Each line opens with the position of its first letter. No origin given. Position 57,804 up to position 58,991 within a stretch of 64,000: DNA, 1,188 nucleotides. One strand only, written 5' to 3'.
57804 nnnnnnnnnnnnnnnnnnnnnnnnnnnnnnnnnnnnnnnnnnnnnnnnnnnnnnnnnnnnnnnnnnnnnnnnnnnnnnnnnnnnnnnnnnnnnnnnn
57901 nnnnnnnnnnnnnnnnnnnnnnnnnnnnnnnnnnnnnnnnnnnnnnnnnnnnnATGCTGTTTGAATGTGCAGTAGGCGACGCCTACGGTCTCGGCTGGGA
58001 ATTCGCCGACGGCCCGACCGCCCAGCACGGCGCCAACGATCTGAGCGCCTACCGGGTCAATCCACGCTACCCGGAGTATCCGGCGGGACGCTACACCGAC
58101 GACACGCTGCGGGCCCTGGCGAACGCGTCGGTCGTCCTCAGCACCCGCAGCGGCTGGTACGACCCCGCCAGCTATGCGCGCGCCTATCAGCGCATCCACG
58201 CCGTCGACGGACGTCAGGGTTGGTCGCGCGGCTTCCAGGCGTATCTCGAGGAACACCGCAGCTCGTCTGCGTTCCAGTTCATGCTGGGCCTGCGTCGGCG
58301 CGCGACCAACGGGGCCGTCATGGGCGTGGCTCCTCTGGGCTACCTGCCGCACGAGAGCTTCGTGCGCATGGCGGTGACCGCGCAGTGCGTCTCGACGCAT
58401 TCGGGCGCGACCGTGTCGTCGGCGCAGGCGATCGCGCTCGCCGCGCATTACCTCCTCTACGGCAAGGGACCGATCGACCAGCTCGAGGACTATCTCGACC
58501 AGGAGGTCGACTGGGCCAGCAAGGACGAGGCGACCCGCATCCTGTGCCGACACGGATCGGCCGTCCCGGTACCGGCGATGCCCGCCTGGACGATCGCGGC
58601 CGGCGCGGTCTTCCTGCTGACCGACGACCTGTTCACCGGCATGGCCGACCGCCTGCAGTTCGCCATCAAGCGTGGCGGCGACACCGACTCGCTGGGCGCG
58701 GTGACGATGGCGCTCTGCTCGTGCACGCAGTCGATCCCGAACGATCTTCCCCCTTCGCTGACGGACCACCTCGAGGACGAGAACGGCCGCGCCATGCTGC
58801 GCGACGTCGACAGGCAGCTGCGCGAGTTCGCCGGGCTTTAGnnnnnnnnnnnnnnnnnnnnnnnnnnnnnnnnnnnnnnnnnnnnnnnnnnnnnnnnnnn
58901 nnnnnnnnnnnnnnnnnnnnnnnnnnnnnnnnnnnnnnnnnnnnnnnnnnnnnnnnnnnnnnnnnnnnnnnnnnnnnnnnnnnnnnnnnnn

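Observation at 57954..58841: ADP-ribosylglycohydrolase; with the kinase at 44035 it may form an NAD/ADP-ribose counter-defence set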

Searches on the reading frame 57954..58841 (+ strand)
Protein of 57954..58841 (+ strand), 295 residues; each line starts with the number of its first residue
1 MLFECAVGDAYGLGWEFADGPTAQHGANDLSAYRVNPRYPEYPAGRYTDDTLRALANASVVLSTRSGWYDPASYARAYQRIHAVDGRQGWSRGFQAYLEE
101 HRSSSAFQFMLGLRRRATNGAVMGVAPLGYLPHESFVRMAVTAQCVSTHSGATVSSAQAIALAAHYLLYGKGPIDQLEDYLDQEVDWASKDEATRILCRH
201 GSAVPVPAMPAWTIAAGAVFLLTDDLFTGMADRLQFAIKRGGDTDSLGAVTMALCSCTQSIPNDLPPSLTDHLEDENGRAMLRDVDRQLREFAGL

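Call 3: search_protein_families(library=pfam, proteins=[window:57954-58841:+], max_evalue=0.01)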
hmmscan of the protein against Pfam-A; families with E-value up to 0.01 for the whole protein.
window:57954-58841:+ (295 aa): 1 family
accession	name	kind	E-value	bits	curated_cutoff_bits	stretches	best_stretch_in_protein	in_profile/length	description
PF03747.19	ADP_ribosyl_GH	-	1.1e-18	68.3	26.2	1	6-255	7-275/287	ADP-ribosylglycohydrolase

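Call 4: search_protein_families(library=phrogs, proteins=[window:57954-58841:+], max_evalue=0.01)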
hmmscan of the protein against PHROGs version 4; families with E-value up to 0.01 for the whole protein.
window:57954-58841:+ (295 aa): 2 families
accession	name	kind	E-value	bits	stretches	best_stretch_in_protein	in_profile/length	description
phrog_6572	-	other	1.2e-13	51.9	1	6-264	16-280/325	ADP-ribosylglycohydrolase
phrog_22100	-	unknown function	0.00015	22.2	0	212-254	226-269/306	-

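Call 6: search_dna_similar(query=window:57954-58841:+, collection=phages, mode=protein, max_rows=25)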
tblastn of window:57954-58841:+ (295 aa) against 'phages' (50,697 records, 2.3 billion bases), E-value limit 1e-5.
Records with a match: 1; places in all: 1; records where one place covers at least 80% of the query: 1.
Best place of each record, by identity: <60% 1.
By first word of the organism name: Sinorhizobium 1.
By host as written in the record: Sinohrizobium meliloti NRRL L-50 1.
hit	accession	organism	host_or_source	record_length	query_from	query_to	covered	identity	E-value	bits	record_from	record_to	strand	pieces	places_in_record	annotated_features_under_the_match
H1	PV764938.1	Sinorhizobium phage Phosso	Sinohrizobium meliloti NRRL L-50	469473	1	291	99%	28.4%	3e-17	87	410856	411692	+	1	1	ADP-ribosyl glycohydrolase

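Call 8: search_solved_structures(query=window:57954-58841:+, max_evalue=0.1, show_alignments=3)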
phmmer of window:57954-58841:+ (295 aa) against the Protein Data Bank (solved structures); distinct sequences matched with E-value up to 0.1: 3.
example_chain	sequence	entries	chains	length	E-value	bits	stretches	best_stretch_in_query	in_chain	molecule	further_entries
2woc_A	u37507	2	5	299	6.7e-05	25.7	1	5-289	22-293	ADP-RIBOSYL-[DINITROGEN REDUCTASE] GLYCOHYDROLASE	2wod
2woe_A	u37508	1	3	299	0.00031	23.5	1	5-289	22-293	ADP-RIBOSYL-[DINITROGEN REDUCTASE] GLYCOHYDROLASE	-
1t5j_A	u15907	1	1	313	0.056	16.1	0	118-268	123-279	Hypothetical protein MJ1187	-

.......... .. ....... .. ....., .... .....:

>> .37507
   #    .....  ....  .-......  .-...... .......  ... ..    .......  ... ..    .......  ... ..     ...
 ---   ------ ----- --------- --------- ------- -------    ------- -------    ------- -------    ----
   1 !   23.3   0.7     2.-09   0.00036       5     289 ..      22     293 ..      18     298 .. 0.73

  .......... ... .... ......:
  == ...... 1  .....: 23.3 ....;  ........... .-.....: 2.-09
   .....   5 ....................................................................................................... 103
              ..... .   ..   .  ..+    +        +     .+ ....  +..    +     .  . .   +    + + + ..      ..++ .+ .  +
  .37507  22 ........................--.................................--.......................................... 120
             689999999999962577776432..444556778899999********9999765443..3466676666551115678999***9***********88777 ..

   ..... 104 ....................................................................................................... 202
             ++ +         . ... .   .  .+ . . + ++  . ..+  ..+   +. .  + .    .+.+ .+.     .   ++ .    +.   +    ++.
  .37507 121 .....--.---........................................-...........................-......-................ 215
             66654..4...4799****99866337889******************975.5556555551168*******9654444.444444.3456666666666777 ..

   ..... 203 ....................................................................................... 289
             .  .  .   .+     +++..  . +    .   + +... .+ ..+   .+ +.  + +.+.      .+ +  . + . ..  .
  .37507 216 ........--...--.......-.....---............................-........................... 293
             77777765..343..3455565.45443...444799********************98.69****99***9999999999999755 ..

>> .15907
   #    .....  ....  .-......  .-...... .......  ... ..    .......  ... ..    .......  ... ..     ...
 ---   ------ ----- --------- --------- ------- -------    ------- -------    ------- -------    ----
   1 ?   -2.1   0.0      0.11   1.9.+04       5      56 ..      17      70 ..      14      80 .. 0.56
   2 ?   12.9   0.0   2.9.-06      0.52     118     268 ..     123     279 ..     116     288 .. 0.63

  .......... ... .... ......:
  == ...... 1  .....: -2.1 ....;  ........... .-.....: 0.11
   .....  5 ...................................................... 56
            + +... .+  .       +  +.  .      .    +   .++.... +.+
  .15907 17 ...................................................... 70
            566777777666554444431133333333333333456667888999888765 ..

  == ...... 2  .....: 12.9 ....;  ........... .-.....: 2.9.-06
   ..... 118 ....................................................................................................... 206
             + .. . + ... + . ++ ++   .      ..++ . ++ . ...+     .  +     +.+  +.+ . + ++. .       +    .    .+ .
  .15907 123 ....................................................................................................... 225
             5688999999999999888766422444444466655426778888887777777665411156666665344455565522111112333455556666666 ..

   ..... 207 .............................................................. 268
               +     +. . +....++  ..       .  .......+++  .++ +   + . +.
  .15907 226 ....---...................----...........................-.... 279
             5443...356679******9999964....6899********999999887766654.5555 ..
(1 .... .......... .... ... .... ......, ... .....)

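Call 10: find_encoding_contigs(protein=window:57954-58841:+, flank=10000, max_places=6)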
Protein window:57954-58841:+ (295 aa): 9 contigs read that carry it; 6 places shown.
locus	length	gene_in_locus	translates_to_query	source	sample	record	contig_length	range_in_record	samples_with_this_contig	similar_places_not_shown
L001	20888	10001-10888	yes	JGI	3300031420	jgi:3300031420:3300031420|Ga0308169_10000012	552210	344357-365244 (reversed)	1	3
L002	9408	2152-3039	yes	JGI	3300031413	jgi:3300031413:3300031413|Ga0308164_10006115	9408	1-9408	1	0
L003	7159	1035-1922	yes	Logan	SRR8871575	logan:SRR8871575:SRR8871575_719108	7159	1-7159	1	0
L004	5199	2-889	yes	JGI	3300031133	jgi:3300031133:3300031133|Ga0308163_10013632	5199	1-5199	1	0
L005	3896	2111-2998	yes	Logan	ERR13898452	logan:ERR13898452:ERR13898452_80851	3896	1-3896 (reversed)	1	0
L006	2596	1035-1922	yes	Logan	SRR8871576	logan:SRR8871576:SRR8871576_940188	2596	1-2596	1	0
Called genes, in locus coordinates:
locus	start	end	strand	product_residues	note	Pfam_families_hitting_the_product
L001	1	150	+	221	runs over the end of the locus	PF09414:RNA_ligase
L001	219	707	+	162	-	-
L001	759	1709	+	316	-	PF25109:HAD_PNKP, PF13671:AAA_33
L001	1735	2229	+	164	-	-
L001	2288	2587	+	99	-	-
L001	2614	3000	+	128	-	-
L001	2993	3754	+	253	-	-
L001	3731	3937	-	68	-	-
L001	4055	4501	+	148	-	-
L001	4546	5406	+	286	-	PF01145:Band_7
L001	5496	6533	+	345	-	PF01545:Cation_efflux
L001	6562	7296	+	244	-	-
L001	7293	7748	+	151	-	-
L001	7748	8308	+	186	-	-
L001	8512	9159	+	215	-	PF00574:CLP_protease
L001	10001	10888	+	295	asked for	PF03747:ADP_ribosyl_GH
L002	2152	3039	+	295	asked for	PF03747:ADP_ribosyl_GH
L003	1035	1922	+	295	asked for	PF03747:ADP_ribosyl_GH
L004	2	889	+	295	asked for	PF03747:ADP_ribosyl_GH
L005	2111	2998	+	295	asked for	PF03747:ADP_ribosyl_GH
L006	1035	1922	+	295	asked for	PF03747:ADP_ribosyl_GH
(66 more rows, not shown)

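Call 13: find_homologous_proteins(query=window:57954-58841:+, max_evalue=0.001)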
Query window:57954-58841:+ (295 aa): 208 proteins with E <= 0.001 among 4241 candidates; the best 120 are listed.
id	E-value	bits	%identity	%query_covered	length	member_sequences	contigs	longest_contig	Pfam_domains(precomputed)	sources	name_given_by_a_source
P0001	3.3e-195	665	99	100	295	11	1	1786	PF03747.20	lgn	-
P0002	1.0e-170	585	85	100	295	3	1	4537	PF03747.20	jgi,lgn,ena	-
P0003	6.6e-157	539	79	100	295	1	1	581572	PF03747.20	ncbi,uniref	ncbi:ADP-ribosylglycohydrolase family protein [Sphingomonas sp. 3-13AW]|uniref:ADP-ribosylglycohydro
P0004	1.0e-156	539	79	100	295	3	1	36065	PF03747.20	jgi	jgi:ADP-ribosylglycohydrolase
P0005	1.2e-154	532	78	100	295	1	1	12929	PF03747.20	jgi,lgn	-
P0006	1.8e-152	525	77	100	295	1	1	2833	PF03747.20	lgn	-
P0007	4.8e-151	520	76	100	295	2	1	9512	PF03747.20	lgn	-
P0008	1.9e-148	512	78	100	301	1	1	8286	PF03747.20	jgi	jgi:ADP-ribosylglycohydrolase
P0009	8.0e-142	490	72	99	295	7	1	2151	PF03747.20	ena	-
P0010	8.2e-140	483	71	100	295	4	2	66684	PF03747.20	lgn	-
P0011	5.3e-137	474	71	100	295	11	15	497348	PF03747.20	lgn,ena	-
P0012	1.0e-135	470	70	99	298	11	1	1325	PF03747.20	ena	-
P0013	4.2e-135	468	70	100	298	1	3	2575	PF03747.20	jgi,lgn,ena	-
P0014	5.0e-135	468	70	100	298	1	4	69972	PF03747.20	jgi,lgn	jgi:ADP-ribosylglycohydrolase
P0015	7.8e-133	460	69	100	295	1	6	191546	PF03747.20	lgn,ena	-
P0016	1.6e-130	453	67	99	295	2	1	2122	PF03747.20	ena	-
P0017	1.9e-114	400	64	100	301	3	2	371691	PF03747.20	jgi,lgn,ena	-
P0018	8.7e-114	398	64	100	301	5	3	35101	PF03747.20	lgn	-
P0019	2.2e-112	393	62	100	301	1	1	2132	PF03747.20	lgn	-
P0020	1.7e-111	390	60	100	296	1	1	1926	PF03747.20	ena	-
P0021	1.0e-110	388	62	100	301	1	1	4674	PF03747.20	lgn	-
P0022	1.0e-108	381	58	100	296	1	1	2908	PF03747.20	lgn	-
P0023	4.7e-108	379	61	100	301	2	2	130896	PF03747.20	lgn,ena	-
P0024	3.3e-104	366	60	98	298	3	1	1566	PF03747.20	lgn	-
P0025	8.8e-104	365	59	100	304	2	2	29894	PF03747.20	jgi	jgi:ADP-ribosylglycohydrolase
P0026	3.5e-103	363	58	100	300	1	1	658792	PF03747.20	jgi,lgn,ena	-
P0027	2.1e-102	361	59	100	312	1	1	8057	PF03747.20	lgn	-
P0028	2.3e-102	360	56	100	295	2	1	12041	PF03747.20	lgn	-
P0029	1.1e-101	358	60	100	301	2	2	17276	PF03747.20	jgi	jgi:ADP-ribosyl-[dinitrogen reductase] hydrolase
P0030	4.4e-101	356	56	100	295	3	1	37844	PF03747.20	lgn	-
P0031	1.6e-100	354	58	100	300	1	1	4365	PF03747.20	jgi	jgi:ADP-ribosylglycohydrolase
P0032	7.8e-98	346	58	99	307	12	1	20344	PF03747.20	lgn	-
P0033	1.6e-97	345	55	100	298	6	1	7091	PF03747.20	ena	-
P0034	1.1e-95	339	57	99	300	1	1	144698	PF03747.20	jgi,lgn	jgi:hypothetical protein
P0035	3.6e-91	324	54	100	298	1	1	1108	PF03747.20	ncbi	-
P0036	5.6e-86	307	51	100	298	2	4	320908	PF03747.20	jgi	jgi:ADP-ribosyl-[dinitrogen reductase] hydrolase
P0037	2.2e-76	275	46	100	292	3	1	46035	PF03747.20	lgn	-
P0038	7.9e-69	250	51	98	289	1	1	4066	PF03747.20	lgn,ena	-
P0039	7.1e-68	247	46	98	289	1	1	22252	PF03747.20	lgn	-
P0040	4.5e-67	245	48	99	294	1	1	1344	PF03747.20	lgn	-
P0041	8.3e-67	244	47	99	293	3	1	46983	PF03747.20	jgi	jgi:ADP-ribosylglycohydrolase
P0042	7.2e-66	241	46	99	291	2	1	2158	PF03747.20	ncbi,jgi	jgi:ADP-ribosyl-[dinitrogen reductase] hydrolase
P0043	9.4e-63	230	49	93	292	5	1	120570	PF03747.20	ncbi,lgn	-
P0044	2.1e-62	229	45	100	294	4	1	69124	PF03747.20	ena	-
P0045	5.6e-62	228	47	98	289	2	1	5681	PF03747.20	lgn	-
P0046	2.7e-61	226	45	98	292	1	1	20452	PF03747.20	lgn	-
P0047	1.6e-60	223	46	98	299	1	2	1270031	PF03747.20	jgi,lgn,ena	-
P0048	8.0e-60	221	43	99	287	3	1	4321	PF03747.20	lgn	-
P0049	1.3e-59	220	43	99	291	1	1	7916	PF03747.20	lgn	-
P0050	4.2e-59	218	46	98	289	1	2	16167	PF03747.20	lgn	-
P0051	7.0e-59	218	43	99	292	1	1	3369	PF03747.20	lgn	-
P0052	5.0e-57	212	41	99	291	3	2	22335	PF03747.20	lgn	-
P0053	1.0e-55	207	43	98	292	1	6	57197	PF03747.20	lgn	-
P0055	4.0e-54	202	42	99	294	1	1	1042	PF03747.20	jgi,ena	jgi:ADP-ribosylglycohydrolase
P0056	5.9e-54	202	41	99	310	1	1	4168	PF03747.20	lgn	-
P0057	8.5e-52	194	42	98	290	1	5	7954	PF03747.20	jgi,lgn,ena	-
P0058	2.2e-50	190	40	94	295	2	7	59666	PF03747.20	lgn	-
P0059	3.9e-50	189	41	99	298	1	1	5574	PF03747.20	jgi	jgi:ADP-ribosylglycohydrolase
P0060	8.5e-49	185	39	98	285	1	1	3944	PF03747.20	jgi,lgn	-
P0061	1.4e-48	184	40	93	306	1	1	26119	PF03747.20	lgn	-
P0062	1.3e-47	181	40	99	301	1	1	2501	PF03747.20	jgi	-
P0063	2.0e-47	180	39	99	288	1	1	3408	PF03747.20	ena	-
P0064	2.7e-46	176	39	98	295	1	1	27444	PF03747.20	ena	-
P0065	3.2e-46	176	38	99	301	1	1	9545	PF03747.20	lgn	-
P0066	4.8e-46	176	37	98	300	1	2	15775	PF03747.20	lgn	-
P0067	5.8e-46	175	38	99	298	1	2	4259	PF03747.20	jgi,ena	-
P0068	1.6e-45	174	38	98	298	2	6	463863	PF03747.20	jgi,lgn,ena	-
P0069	6.7e-45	172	43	98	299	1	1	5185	PF03747.20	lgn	-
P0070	6.2e-44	169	36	99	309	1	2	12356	PF03747.20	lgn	-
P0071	9.8e-44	168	40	95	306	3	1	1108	PF03747.20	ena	-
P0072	1.3e-43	168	40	99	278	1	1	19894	PF03747.20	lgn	-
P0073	1.8e-43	167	36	99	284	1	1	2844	PF03747.20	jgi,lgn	jgi:ADP-ribosylglycohydrolase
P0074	2.4e-43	167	37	99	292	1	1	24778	PF03747.20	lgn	-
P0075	1.3e-42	164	37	99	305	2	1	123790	PF03747.20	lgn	-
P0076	1.8e-42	164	37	93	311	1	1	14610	PF03747.20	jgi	jgi:ADP-ribosyl-[dinitrogen reductase] hydrolase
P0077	1.8e-42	164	36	99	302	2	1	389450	PF03747.20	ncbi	-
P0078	1.2e-41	161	39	99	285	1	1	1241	PF03747.20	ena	-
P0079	5.4e-41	159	38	95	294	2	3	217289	PF03747.20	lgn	-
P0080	6.3e-41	159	37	100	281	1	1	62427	PF03747.20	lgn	-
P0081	5.2e-40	156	36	98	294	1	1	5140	PF03747.20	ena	-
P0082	9.0e-36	142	34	99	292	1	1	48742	PF03747.20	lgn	-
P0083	5.6e-34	136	31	98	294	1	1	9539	PF03747.20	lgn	-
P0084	2.9e-32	130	36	98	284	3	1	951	PF03747.20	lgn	-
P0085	7.5e-32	129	32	99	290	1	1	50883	PF03747.20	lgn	-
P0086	9.5e-32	129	37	98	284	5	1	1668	PF03747.20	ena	-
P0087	2.8e-31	127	36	98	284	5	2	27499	PF03747.20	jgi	jgi:ADP-ribosyl-[dinitrogen reductase] hydrolase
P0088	9.2e-31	125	36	98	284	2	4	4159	PF03747.20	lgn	-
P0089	4.7e-29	120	35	98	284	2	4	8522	PF03747.20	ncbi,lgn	-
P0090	1.2e-28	119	33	99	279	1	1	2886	PF03747.20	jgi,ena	-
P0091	4.3e-28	117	38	97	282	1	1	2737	PF03747.20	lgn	-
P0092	2.7e-27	114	35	98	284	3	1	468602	PF03747.20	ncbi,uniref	ncbi:ADP-ribosylglycohydrolase family protein [Embleya sp. NPDC020886]|uniref:ADP-ribosylglycohydrol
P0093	6.6e-27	113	36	98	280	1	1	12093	PF03747.20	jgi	jgi:ADP-ribosyl-[dinitrogen reductase] hydrolase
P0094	1.2e-26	112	33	100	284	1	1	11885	PF03747.20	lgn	-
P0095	2.7e-26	111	33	98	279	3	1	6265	PF03747.20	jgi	jgi:ADP-ribosyl-[dinitrogen reductase] hydrolase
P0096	5.0e-26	110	34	93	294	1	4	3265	PF03747.20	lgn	-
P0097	5.1e-26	110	33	99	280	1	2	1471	PF03747.20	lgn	-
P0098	4.0e-25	107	32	99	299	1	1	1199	PF03747.20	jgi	-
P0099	8.7e-25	106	34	98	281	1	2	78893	PF03747.20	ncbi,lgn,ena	-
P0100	1.0e-24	106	32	100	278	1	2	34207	PF03747.20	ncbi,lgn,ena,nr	ncbi:MAG: ADP-ribosylglycohydrolase family protein [Saccharospirillaceae bacterium]|nr:ADP-ribosylgl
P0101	1.5e-24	105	31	99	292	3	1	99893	PF03747.20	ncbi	-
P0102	3.7e-24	104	34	98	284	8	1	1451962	PF03747.20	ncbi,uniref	ncbi:ADP-ribosylglycohydrolase family protein [Embleya sp. NPDC020630]|uniref:ADP-ribosylglycohydrol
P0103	4.9e-24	103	34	98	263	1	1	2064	PF03747.20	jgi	jgi:ADP-ribosyl-[dinitrogen reductase] hydrolase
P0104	6.3e-24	103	35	98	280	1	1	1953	PF03747.20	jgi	jgi:ADP-ribosylglycohydrolase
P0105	8.6e-24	103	34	93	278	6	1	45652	PF03747.20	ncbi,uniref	ncbi:ADP-ribosylglycohydrolase family protein [Umezawaea sp. NPDC059074]|uniref:ADP-ribosylglycohydr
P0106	1.4e-23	102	33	98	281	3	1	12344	PF03747.20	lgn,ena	-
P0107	1.8e-23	102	34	98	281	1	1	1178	PF03747.20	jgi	jgi:ADP-ribosylglycohydrolase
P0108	2.2e-23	101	31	99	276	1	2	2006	PF03747.20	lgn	-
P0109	2.5e-23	101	34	98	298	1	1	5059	PF03747.20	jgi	jgi:ADP-ribosylglycohydrolase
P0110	3.1e-23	101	32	98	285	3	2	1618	PF03747.20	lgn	-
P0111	3.2e-23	101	31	98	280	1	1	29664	PF03747.20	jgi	jgi:ADP-ribosylglycohydrolase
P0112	3.4e-23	101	32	100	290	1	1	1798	PF03747.20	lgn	-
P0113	1.1e-22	99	33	99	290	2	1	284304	PF03747.20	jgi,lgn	-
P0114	1.1e-21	96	31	100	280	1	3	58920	PF03747.20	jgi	-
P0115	2.2e-21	95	31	99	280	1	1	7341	PF03747.20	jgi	-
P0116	3.3e-21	94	32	99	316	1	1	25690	PF03747.20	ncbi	-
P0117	4.8e-21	94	32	98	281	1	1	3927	PF03747.20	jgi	-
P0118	1.3e-20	92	31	98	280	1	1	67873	PF03747.20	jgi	jgi:ADP-ribosyl-[dinitrogen reductase] hydrolase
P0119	1.6e-20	92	34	93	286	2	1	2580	PF03747.20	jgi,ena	jgi:ADP-ribosylglycohydrolase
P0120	1.0e-19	89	29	99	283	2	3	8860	PF03747.20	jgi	-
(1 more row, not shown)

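Call 15: find_related_loci(query=window:57954-58841:+, collection=viral_contigs, flank=10000)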
Query window:57954-58841:+ (295 aa) in viral_contigs; peptide patterns used: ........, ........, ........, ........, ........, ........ (x = any residue, [..] = any of these).
4 stretches matched a pattern, but none encodes a relative of the query by tblastn (E <= 1e-3).

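Call 21: find_encoding_contigs(protein=P0003, flank=10000, max_places=2)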
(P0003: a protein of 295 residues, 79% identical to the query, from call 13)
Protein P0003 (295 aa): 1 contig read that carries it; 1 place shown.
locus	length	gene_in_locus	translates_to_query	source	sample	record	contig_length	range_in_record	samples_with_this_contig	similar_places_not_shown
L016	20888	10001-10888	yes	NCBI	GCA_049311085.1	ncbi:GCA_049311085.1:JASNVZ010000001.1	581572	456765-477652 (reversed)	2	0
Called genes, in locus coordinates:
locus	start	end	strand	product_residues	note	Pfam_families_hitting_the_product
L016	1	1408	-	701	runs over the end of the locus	PF03412:Peptidase_C39, PF00664:ABC_membrane, PF00005:ABC_tran, PF02463:SMC_N (faint)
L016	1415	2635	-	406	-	PF25919:BSH_CusB (faint), PF26002:Beta-barrel_AprE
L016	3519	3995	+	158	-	PF05443:ROS_MUCR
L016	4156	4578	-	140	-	-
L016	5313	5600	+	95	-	-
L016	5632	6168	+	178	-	PF08808:RES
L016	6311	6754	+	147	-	-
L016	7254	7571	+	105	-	-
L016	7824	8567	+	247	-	-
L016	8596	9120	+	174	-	-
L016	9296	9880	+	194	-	PF00574:CLP_protease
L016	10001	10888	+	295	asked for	PF03747:ADP_ribosyl_GH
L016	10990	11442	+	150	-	-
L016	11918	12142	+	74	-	-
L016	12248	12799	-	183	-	-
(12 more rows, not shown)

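Call 22: find_encoding_contigs(protein=P0026, flank=10000, max_places=2)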
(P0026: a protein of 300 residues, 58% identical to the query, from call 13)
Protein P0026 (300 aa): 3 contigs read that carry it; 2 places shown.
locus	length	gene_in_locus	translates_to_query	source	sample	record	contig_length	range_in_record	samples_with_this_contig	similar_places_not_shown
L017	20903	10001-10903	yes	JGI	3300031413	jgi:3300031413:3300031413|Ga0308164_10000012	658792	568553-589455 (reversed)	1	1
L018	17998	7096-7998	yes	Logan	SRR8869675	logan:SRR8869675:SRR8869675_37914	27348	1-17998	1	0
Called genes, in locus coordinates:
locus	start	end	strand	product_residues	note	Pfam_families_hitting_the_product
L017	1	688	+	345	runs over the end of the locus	-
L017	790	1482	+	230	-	-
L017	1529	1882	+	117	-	-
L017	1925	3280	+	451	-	PF14338:Mrr_N, PF01555:N6_N4_Mtase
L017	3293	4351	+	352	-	-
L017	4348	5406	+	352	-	-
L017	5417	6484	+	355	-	-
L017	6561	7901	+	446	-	-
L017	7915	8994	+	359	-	-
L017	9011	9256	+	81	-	-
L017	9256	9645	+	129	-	-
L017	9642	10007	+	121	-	-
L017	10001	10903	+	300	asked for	PF03747:ADP_ribosyl_GH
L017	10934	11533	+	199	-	-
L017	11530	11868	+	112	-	-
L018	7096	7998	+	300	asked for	PF03747:ADP_ribosyl_GH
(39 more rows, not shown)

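Call 23: search_dna_similar(query=window:57954-58841:+, collection=plasmids, mode=protein, max_rows=15)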
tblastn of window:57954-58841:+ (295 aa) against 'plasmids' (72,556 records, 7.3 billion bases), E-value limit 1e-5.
No match.
